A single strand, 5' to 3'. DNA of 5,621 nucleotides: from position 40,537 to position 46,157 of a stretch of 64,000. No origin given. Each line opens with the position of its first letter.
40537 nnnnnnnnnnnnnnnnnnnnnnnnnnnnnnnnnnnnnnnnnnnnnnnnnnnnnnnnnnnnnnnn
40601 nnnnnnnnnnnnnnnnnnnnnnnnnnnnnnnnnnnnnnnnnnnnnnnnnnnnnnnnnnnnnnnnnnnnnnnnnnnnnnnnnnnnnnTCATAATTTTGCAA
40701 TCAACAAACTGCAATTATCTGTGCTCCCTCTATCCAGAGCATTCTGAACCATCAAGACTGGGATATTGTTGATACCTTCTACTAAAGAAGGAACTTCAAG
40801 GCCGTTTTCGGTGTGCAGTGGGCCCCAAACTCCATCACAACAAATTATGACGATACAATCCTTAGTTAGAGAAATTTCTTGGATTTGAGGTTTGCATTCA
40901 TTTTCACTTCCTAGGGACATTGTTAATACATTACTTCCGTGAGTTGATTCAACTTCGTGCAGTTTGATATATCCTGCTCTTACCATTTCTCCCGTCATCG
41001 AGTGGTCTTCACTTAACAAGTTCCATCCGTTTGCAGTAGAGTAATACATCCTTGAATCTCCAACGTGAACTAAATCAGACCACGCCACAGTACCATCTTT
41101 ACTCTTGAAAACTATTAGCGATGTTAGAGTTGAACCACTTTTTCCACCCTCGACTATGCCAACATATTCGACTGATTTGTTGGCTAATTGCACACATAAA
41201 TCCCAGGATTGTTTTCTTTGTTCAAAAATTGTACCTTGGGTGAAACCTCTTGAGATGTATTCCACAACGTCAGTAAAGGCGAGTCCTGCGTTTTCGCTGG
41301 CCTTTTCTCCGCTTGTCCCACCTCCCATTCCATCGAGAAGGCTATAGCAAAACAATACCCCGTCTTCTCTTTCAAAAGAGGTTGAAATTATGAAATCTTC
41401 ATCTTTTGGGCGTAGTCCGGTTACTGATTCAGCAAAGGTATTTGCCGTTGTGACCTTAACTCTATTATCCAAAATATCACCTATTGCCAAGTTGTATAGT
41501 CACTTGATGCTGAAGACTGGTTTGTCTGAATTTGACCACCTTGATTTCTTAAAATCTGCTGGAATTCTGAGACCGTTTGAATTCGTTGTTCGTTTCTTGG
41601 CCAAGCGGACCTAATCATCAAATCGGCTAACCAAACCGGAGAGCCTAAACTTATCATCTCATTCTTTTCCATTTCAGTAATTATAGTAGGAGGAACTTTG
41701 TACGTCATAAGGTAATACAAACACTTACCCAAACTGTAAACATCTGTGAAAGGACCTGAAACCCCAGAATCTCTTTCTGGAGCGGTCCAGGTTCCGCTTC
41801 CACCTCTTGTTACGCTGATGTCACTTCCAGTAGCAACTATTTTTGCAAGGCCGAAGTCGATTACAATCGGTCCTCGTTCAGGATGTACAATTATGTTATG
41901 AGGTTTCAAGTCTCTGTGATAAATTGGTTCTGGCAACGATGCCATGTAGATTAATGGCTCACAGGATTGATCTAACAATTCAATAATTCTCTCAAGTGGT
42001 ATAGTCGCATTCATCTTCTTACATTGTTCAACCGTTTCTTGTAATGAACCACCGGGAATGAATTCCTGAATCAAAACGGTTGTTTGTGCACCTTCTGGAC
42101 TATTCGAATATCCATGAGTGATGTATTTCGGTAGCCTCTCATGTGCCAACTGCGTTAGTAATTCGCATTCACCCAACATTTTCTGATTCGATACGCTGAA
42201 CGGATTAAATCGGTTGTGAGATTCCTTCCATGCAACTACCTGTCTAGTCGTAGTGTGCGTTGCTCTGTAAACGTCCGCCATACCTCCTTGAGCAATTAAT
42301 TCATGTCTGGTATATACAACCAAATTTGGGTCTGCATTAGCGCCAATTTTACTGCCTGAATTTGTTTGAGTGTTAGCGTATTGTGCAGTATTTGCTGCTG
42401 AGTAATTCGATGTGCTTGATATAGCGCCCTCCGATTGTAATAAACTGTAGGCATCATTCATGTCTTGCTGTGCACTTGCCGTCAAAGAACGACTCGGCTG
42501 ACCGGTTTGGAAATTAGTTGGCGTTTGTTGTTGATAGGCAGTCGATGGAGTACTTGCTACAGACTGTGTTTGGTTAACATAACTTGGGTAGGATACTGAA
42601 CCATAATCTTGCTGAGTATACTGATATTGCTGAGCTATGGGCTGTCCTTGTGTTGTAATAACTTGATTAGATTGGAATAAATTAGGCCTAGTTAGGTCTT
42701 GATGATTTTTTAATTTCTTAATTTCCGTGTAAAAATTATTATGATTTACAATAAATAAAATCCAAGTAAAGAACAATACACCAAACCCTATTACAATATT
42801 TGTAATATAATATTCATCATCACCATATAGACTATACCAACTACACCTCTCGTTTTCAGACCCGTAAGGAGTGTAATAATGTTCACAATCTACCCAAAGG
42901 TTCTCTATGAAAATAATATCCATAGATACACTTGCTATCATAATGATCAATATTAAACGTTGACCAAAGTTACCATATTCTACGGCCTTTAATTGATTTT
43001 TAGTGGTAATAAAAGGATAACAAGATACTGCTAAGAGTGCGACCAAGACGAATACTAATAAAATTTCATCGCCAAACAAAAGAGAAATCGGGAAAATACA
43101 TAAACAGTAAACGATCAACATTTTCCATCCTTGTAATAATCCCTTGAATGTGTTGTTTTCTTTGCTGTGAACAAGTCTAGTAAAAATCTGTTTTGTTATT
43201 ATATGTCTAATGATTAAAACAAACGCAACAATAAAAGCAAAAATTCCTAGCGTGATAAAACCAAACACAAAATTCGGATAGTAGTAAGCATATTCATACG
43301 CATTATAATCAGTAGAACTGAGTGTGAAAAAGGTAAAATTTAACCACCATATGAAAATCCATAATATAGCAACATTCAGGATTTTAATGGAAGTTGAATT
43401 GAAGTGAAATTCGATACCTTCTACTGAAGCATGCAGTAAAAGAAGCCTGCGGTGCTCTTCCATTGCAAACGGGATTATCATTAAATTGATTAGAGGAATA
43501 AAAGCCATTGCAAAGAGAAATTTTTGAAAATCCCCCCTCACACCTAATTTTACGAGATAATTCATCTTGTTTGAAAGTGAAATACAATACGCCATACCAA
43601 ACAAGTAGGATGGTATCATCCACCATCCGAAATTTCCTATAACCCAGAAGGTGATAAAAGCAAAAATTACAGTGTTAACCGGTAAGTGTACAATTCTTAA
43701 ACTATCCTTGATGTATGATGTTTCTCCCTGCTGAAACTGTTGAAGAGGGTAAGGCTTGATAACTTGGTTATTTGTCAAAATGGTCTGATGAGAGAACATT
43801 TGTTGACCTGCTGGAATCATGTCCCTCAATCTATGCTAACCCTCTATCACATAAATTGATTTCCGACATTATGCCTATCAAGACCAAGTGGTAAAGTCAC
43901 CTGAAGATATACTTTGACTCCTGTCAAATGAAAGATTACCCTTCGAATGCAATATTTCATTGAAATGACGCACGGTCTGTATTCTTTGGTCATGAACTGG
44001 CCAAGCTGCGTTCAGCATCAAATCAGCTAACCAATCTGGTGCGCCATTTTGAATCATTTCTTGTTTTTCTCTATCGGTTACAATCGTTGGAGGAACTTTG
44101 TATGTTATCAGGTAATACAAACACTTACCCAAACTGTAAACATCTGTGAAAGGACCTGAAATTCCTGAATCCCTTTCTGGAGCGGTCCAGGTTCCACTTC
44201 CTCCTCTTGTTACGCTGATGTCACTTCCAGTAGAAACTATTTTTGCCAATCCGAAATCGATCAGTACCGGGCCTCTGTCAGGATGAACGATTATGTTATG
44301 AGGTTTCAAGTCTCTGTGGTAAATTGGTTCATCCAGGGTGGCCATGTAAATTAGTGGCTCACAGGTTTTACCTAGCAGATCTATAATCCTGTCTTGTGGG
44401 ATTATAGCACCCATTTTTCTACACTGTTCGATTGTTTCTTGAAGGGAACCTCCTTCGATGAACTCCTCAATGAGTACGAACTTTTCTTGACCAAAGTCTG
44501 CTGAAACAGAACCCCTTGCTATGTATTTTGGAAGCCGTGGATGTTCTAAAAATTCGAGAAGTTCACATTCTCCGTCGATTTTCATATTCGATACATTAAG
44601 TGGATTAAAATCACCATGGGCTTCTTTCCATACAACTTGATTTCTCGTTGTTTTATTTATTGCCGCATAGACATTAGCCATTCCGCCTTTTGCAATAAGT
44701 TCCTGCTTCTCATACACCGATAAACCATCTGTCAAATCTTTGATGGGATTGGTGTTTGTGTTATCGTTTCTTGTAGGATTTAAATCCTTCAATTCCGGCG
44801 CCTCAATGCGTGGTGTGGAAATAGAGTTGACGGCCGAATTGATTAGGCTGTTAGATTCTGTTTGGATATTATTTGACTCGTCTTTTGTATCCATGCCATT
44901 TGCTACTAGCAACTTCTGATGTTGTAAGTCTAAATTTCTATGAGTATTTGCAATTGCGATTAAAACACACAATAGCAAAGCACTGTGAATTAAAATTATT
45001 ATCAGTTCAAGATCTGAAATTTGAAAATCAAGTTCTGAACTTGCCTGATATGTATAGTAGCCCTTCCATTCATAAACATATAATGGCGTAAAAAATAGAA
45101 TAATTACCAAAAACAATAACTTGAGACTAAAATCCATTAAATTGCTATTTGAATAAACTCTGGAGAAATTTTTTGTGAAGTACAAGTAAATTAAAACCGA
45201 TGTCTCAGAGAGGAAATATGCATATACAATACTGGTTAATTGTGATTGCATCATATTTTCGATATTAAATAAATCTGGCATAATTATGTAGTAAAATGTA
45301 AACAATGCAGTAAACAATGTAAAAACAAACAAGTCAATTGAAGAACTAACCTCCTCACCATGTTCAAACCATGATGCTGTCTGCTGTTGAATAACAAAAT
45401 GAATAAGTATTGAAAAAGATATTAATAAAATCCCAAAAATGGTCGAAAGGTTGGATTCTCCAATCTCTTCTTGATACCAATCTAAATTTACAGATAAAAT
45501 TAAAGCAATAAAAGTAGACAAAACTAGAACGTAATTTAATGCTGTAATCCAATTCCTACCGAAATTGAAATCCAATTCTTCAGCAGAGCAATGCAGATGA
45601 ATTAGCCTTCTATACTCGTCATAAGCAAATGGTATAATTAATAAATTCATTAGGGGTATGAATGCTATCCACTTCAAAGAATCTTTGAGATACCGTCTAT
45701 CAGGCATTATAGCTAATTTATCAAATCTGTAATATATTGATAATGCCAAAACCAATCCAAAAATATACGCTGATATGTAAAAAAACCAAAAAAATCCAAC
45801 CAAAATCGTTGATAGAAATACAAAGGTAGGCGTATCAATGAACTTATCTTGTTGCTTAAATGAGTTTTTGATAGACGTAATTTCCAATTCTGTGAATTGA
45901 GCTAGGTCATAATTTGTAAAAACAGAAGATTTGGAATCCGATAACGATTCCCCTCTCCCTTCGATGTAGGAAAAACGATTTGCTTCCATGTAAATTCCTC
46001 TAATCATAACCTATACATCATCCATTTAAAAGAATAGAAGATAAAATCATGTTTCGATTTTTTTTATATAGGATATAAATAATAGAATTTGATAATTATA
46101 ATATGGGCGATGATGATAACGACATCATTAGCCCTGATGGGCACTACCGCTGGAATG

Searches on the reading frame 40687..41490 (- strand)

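Call 50: search_protein_families(library=pfam, proteins=[window:40687-41490:-], max_evalue=0.001)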
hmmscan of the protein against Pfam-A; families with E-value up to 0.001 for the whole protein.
window:40687-41490:- (267 aa): 1 family
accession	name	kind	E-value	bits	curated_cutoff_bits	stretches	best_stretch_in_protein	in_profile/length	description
PF00481.26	PP2C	-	7.5e-05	23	20.3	0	116-165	98-142/255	Protein phosphatase 2C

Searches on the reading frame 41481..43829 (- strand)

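Call 50: search_protein_families(library=pfam, proteins=[window:41481-43829:-], max_evalue=0.001)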
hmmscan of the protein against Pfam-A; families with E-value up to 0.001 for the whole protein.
window:41481-43829:- (782 aa): 3 families
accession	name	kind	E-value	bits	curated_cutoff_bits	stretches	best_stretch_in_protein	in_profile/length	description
PF00069.31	Pkinase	-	5.9e-27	95.1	31.7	1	506-749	1-232/263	Protein kinase domain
PF07714.23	PK_Tyr_Ser-Thr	-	2.3e-17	63.6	23.1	1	509-726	4-214/258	Protein tyrosine and serine/threonine kinase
PF01636.29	APH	-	9.5e-07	29.3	23.2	1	616-666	155-201/239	Phosphotransferase enzyme family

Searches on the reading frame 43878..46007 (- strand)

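Call 50: search_protein_families(library=pfam, proteins=[window:43878-46007:-], max_evalue=0.001)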
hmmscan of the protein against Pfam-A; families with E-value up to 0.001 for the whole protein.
window:43878-46007:- (709 aa): 3 families
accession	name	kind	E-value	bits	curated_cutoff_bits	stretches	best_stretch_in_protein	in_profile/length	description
PF00069.31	Pkinase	-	5.4e-26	92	31.7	1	432-682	1-239/263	Protein kinase domain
PF07714.23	PK_Tyr_Ser-Thr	-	4e-13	49.7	23.1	1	435-654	4-219/258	Protein tyrosine and serine/threonine kinase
PF01636.29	APH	-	6.9e-05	23.2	23.2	1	562-597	170-206/239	Phosphotransferase enzyme family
